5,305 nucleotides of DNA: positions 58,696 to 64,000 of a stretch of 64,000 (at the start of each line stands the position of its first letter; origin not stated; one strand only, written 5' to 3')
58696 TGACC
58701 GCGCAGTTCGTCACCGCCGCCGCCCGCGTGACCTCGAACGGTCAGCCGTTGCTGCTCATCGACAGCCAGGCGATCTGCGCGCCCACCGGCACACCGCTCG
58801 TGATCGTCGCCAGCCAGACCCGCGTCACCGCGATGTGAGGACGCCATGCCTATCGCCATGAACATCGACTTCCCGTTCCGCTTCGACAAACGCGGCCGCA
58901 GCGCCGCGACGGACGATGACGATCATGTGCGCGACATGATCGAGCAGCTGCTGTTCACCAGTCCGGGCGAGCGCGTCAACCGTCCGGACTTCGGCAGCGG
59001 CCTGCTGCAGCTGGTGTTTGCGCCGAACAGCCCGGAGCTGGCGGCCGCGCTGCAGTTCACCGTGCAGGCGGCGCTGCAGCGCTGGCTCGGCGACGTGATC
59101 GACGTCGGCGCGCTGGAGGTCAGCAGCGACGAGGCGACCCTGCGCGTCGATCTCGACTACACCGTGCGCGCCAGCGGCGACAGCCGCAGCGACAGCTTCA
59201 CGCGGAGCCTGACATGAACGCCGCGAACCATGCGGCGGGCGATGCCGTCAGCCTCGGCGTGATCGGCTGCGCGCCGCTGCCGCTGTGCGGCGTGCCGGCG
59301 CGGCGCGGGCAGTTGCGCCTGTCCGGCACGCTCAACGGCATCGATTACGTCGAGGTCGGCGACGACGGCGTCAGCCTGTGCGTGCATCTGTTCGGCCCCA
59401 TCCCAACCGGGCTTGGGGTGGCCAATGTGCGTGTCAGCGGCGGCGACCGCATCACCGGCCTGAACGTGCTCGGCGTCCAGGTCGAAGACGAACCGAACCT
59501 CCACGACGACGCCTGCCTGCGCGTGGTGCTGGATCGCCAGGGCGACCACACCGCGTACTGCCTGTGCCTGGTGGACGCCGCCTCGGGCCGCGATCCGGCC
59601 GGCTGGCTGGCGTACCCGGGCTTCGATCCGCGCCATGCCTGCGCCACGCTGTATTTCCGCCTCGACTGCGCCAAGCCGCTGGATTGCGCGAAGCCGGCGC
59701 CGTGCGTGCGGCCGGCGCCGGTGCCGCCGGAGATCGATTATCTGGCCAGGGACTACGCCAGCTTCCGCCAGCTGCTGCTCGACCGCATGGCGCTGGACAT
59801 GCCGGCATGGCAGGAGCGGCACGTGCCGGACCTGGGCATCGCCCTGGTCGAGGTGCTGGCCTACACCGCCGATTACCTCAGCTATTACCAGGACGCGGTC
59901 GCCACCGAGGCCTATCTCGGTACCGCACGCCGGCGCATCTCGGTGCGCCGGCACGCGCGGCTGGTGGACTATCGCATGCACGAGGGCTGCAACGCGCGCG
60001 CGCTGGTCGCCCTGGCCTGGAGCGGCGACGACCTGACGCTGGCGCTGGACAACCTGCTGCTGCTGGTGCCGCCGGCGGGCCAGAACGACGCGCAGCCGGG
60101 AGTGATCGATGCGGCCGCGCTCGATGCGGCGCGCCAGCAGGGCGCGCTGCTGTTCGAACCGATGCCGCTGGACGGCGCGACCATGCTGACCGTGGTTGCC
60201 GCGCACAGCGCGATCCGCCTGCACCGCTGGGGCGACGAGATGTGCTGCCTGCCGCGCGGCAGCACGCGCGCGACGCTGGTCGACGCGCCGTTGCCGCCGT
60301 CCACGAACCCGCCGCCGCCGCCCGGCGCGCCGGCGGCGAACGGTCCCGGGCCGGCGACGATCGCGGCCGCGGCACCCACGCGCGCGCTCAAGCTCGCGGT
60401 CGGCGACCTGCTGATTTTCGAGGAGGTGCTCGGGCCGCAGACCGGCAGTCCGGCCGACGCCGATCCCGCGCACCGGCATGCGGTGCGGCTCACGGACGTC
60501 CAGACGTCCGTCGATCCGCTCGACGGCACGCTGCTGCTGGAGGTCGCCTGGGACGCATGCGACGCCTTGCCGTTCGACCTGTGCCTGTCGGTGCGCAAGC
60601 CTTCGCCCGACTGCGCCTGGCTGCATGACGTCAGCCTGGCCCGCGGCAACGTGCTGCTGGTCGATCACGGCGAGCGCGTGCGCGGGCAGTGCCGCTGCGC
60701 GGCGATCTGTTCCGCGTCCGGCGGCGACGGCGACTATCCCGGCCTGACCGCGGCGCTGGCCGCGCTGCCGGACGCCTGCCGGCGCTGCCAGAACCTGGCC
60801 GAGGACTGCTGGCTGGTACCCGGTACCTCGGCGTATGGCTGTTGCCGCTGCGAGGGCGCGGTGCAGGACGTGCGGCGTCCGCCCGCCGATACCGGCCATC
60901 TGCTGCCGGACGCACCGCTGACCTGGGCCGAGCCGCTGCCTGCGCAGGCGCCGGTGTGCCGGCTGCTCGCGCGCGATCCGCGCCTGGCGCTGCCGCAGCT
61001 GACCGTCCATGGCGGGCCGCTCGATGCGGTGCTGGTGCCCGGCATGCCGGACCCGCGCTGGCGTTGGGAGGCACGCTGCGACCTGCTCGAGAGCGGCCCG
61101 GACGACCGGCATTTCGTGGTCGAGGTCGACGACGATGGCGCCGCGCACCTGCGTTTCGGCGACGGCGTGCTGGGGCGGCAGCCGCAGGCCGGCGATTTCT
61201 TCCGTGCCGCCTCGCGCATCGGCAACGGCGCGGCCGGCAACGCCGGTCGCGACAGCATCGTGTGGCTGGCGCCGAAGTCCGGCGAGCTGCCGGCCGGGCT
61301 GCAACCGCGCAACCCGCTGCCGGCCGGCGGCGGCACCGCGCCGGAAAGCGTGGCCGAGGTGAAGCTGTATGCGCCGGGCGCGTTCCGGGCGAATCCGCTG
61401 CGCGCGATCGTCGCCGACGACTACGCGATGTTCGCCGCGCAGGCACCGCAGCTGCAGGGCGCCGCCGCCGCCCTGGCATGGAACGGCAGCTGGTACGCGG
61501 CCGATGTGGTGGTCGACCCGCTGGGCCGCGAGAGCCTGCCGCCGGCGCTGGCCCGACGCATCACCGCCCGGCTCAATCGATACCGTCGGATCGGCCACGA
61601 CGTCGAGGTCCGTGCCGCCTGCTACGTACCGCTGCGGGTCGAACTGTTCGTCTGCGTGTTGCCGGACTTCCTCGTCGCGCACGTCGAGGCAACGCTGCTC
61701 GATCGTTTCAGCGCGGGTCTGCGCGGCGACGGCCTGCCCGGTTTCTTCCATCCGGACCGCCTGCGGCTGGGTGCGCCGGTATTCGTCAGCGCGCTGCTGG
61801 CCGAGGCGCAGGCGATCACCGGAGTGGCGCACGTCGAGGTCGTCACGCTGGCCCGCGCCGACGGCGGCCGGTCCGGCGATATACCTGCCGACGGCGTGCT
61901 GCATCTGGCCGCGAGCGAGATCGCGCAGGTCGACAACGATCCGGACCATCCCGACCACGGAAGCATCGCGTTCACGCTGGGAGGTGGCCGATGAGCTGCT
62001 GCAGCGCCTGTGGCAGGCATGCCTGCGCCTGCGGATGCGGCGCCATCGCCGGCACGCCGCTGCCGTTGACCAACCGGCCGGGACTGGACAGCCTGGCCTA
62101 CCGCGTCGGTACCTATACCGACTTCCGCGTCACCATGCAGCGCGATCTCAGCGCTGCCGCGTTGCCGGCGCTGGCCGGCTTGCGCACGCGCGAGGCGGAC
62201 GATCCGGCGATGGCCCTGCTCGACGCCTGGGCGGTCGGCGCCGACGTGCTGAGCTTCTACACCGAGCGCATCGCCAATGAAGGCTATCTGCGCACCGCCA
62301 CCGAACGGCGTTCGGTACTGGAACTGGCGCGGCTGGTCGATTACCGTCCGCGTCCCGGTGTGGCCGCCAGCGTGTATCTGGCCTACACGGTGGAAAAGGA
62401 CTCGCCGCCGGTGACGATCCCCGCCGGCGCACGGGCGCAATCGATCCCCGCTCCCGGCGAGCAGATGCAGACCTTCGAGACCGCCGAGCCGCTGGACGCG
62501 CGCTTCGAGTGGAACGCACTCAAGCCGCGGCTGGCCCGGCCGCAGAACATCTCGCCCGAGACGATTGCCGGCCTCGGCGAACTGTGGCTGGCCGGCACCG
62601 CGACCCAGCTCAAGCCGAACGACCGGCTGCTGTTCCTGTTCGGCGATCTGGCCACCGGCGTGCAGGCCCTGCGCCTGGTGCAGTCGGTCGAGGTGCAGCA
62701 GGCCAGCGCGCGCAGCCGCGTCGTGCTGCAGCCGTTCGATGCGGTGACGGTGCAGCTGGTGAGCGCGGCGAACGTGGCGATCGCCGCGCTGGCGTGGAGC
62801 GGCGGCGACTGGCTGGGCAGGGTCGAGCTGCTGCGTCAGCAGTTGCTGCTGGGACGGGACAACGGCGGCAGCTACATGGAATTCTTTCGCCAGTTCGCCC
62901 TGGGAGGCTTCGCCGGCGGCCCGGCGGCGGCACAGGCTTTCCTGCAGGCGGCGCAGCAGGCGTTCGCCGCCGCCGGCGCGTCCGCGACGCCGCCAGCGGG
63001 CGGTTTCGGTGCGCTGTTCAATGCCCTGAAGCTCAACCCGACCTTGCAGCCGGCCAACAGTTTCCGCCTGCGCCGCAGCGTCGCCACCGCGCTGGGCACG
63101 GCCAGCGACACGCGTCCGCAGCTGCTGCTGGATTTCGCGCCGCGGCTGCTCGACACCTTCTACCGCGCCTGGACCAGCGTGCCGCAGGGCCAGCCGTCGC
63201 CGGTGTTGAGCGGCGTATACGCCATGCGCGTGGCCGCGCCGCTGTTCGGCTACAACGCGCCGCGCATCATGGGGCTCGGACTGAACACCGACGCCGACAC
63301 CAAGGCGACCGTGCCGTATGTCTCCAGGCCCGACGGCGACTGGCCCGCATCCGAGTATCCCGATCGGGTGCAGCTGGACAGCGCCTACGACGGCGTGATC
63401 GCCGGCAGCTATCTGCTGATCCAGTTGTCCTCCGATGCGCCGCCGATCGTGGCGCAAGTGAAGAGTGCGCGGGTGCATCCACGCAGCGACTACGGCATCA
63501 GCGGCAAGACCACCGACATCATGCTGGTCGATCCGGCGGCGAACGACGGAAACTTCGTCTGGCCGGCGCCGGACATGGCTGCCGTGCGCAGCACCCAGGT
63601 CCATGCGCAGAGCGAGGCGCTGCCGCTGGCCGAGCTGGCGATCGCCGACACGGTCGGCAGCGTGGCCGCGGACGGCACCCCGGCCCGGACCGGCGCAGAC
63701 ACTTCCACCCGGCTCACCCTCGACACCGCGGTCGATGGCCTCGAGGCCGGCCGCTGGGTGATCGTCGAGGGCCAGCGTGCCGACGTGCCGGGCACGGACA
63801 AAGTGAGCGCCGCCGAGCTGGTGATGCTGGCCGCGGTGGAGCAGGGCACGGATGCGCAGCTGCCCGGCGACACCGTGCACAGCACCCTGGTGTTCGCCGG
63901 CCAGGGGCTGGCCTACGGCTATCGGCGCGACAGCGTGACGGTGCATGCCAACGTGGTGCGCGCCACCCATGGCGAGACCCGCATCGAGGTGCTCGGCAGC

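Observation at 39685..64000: Sigma-54-driven contractile injection system with three different DUF4157 cargo candidates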

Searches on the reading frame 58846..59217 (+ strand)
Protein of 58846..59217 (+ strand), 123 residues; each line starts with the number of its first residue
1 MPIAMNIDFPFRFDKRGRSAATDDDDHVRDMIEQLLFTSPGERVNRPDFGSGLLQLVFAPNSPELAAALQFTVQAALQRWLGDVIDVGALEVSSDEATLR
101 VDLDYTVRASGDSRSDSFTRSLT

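Call 9: search_protein_families(library=pfam, proteins=[window:58846-59217:+], max_evalue=0.01)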
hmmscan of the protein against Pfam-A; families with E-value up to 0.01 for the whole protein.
window:58846-59217:+ (123 aa): 1 family
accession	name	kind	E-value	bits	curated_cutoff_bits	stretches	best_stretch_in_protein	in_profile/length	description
PF04965.19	GPW_gp25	-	7.7e-20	70.9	27.2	1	23-110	2-94/96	Baseplate wedge protein gp25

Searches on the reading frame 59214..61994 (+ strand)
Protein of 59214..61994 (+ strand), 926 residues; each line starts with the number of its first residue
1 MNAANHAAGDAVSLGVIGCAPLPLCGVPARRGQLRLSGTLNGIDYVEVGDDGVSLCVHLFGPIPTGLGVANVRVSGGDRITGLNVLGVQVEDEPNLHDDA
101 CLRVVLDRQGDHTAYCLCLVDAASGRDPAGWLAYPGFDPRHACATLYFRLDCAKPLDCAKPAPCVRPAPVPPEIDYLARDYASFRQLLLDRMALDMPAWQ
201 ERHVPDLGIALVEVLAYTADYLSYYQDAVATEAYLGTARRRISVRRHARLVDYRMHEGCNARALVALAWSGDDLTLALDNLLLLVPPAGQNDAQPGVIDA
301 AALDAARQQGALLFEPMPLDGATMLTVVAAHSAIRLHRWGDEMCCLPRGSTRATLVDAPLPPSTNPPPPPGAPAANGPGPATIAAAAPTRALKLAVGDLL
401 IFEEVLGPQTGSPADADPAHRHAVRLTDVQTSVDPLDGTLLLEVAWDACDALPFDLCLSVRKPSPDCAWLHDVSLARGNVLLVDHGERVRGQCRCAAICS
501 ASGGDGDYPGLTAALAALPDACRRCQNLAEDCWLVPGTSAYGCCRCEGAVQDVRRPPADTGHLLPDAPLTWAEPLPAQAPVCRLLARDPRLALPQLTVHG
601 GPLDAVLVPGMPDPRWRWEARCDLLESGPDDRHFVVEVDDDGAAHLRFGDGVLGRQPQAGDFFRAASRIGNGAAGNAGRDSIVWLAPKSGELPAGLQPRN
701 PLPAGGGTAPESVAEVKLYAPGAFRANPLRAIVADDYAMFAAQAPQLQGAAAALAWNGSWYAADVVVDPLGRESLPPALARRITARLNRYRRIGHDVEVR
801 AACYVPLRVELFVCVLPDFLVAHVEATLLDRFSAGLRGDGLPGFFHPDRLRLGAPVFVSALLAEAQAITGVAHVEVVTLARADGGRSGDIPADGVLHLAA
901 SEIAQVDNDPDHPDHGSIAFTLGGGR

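Call 9: search_protein_families(library=pfam, proteins=[window:59214-61994:+], max_evalue=0.01)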
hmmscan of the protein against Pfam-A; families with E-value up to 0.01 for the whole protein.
window:59214-61994:+ (926 aa): 0 families

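Call 12: find_encoding_contigs(protein=window:59214-61994:+, flank=10000, max_places=6)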
Protein window:59214-61994:+ (926 aa): no gene with exactly this product is on record in the collection.

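Call 19: search_protein_families(library=ncbifam, proteins=[window:59214-61994:+], max_evalue=0.01)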
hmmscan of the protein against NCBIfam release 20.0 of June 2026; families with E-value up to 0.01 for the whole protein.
window:59214-61994:+ (926 aa): 1 family
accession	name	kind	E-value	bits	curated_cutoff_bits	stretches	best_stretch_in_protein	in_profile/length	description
TIGR02243.1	TIGR02243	equivalog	1.5e-89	301.3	155.8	2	606-879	380-658/659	putative baseplate assembly protein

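Call 20: search_solved_structures(query=window:59214-61994:+, max_evalue=0.01)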
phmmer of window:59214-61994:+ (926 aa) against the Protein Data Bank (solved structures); distinct sequences matched with E-value up to 0.01: 0.

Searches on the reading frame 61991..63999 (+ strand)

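Call 9: search_protein_families(library=pfam, proteins=[window:61991-63999:+], max_evalue=0.01)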
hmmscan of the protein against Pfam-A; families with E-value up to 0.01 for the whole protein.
window:61991-63999:+ (669 aa): 0 families

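Call 19: search_protein_families(library=ncbifam, proteins=[window:61991-63999:+], max_evalue=0.01)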
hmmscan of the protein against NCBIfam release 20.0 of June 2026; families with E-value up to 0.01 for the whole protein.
window:61991-63999:+ (669 aa): 1 family
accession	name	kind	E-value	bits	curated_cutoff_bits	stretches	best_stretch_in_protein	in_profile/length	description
TIGR02243.1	TIGR02243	equivalog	2.3e-18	66.1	155.8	1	49-165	10-119/659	putative baseplate assembly protein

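Call 32: find_homologous_proteins(query=window:61991-63999:+, max_evalue=1e-10)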
Query window:61991-63999:+ (669 aa): 3793 proteins with E <= 1e-10 among 8000 candidates; the best 120 are listed.
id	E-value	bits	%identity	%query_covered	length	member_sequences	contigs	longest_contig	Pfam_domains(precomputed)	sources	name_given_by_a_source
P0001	0.0e+0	1476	100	100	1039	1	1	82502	-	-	-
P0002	0.0e+0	1164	81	100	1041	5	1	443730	-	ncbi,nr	ncbi:putative baseplate assembly protein [Bacillus sp. SRB_336]|nr:putative baseplate assembly prote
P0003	0.0e+0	1162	80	100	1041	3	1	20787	-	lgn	-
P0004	0.0e+0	1158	79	100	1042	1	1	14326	-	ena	-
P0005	0.0e+0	1150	79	100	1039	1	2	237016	-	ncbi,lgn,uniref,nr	ncbi:putative baseplate assembly protein [Rhodanobacter sp. T12-5]|uniref:putative baseplate assembl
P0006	0.0e+0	1125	78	100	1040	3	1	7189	-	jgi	jgi:hypothetical protein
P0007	0.0e+0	1113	78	100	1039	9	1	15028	-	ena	-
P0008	0.0e+0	1095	77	100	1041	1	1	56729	-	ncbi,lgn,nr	ncbi:MAG: putative baseplate assembly protein [Rhodanobacter sp.]|nr:MAG: putative baseplate assembl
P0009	0.0e+0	1089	78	100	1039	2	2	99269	-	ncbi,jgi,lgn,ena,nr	ncbi:MAG TPA: putative baseplate assembly protein [Rhodanobacter sp.]|nr:putative baseplate assembly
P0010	0.0e+0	1088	76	100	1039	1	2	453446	-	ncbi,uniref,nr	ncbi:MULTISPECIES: putative baseplate assembly protein [unclassified Rhodanobacter]|uniref:putative 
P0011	0.0e+0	1076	76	100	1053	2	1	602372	-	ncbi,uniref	ncbi:putative baseplate assembly protein [Rhodanobacter ginsengisoli]|uniref:Baseplate assembly prot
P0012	0.0e+0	1073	75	100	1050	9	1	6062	-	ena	-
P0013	0.0e+0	1064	74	100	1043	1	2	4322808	-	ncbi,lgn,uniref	ncbi:putative baseplate assembly protein [Rhodanobacter sp. Col0626]|uniref:putative baseplate assem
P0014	0.0e+0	1061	75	100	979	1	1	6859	-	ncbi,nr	ncbi:MAG TPA: putative baseplate assembly protein, partial [Rhodanobacter sp.]|nr:putative baseplate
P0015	0.0e+0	1060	74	100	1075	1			-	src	-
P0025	0.0e+0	1041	73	100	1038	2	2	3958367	-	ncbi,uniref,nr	ncbi:putative baseplate assembly protein [Rhodanobacter denitrificans]|uniref:putative baseplate ass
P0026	0.0e+0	1036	74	100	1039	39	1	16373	-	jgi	-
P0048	4.2e-279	946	67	100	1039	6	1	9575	-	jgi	jgi:hypothetical protein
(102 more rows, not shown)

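Call 33: find_encoding_contigs(protein=P0001, flank=10000, max_places=3)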
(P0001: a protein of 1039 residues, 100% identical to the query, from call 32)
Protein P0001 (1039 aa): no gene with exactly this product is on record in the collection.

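Call 34: find_encoding_contigs(protein=P0002, flank=10000, max_places=2)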
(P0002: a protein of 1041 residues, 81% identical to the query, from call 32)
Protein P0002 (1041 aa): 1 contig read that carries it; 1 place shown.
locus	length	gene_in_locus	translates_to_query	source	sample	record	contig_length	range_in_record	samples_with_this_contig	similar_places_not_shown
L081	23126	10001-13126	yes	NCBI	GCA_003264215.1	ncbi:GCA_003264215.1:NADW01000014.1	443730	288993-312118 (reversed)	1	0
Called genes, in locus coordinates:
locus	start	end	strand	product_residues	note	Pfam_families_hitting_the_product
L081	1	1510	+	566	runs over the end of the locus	PF13699:eCIS_core, PF14521:Aspzincin_M35 (faint)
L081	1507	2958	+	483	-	PF13699:eCIS_core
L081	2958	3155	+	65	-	-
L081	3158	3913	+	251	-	PF01471:PG_binding_1, PF05257:CHAP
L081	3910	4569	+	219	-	PF19266:CIS_tube (weak)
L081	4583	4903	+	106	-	-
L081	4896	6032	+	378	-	-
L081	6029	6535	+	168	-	PF04717:Phage_base_V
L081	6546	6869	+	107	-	-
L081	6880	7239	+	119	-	PF04965:GPW_gp25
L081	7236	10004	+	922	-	-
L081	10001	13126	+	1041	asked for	-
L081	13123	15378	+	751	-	-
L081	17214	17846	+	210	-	PF06736:TMEM175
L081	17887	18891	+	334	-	PF01207:Dus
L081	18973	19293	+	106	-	-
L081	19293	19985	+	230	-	PF00072:Response_reg, PF00486:Trans_reg_C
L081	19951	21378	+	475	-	PF26769:HAMP_PhoQ, PF00512:HisKA (weak), PF02518:HATPase_c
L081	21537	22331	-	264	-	PF06167:Peptidase_M90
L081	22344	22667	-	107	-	-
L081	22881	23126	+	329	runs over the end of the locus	PF08279:HTH_11, PF03099:BPL_LplA_LipB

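Call 36: search_protein_families(library=pfam, proteins=[L081:13123-15378:+], max_evalue=5)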
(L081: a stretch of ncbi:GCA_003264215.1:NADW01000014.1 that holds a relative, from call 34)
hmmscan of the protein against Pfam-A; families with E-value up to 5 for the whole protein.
L081:13123-15378:+ (751 aa): 0 families

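Call 43: find_encoding_contigs(protein=P0025, flank=10000, max_places=1)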
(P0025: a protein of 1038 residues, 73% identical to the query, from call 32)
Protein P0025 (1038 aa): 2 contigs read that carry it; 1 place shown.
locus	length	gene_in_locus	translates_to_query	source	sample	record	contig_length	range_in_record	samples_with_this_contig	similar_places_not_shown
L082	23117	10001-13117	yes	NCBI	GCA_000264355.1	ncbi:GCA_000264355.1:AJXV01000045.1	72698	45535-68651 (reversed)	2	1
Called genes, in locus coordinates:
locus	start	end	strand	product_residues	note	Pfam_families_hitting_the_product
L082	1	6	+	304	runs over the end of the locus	-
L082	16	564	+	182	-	-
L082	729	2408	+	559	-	PF13699:eCIS_core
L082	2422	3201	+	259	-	-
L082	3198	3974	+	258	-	PF01471:PG_binding_1, PF05257:CHAP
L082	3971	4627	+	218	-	PF19266:CIS_tube (faint)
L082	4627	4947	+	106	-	-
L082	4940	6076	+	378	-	-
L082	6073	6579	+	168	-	PF04717:Phage_base_V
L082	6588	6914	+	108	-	-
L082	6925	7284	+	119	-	PF04965:GPW_gp25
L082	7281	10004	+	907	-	-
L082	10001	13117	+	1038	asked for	-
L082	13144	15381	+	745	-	-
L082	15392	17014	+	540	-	PF20129:DUF6519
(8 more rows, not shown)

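Call 44: find_encoding_contigs(protein=P0009, flank=10000, max_places=1)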
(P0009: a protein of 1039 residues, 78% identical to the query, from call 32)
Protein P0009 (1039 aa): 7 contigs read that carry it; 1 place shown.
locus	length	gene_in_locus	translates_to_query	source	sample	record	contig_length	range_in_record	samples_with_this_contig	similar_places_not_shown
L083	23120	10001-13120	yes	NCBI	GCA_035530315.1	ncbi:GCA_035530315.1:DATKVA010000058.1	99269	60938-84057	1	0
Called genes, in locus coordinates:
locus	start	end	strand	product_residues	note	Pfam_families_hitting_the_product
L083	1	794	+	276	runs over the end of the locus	-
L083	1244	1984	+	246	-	-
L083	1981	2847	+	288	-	-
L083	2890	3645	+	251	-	PF01471:PG_binding_1, PF05257:CHAP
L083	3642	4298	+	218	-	-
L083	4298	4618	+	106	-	-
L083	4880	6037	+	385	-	-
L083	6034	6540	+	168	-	PF04717:Phage_base_V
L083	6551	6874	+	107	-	-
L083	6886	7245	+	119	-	PF04965:GPW_gp25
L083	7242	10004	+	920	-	-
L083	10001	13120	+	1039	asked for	-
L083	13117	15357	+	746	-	-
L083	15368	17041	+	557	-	PF20129:DUF6519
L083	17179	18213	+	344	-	PF01207:Dus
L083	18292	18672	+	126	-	-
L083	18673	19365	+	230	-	PF00072:Response_reg, PF00486:Trans_reg_C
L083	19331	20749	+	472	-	PF26769:HAMP_PhoQ, PF02518:HATPase_c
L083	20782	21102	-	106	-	-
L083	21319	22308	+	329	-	PF08279:HTH_11, PF03099:BPL_LplA_LipB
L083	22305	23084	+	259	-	PF03309:Pan_kinase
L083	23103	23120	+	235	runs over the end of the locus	PF05036:SPOR (weak)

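Call 46: search_solved_structures(query=L083:13117-15357:+, max_evalue=1)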
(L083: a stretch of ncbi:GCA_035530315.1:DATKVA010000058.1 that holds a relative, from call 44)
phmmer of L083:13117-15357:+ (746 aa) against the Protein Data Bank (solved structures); distinct sequences matched with E-value up to 1: 0.

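Call 47: search_solved_structures(query=L083:15368-17041:+, max_evalue=1)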
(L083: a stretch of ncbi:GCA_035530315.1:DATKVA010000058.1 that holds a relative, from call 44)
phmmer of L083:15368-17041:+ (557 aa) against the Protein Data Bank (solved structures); distinct sequences matched with E-value up to 1: 1.
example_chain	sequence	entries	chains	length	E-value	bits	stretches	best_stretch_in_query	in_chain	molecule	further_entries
2nwq_A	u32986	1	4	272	0.49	12.4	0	474-503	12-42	Probable short-chain dehydrogenase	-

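Call 100: search_protein_families(library=pfam, proteins=[L083:13117-15357:+], max_evalue=0.01)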
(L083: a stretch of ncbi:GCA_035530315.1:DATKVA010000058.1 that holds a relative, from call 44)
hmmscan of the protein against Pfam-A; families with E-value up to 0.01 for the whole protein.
L083:13117-15357:+ (746 aa): 0 families
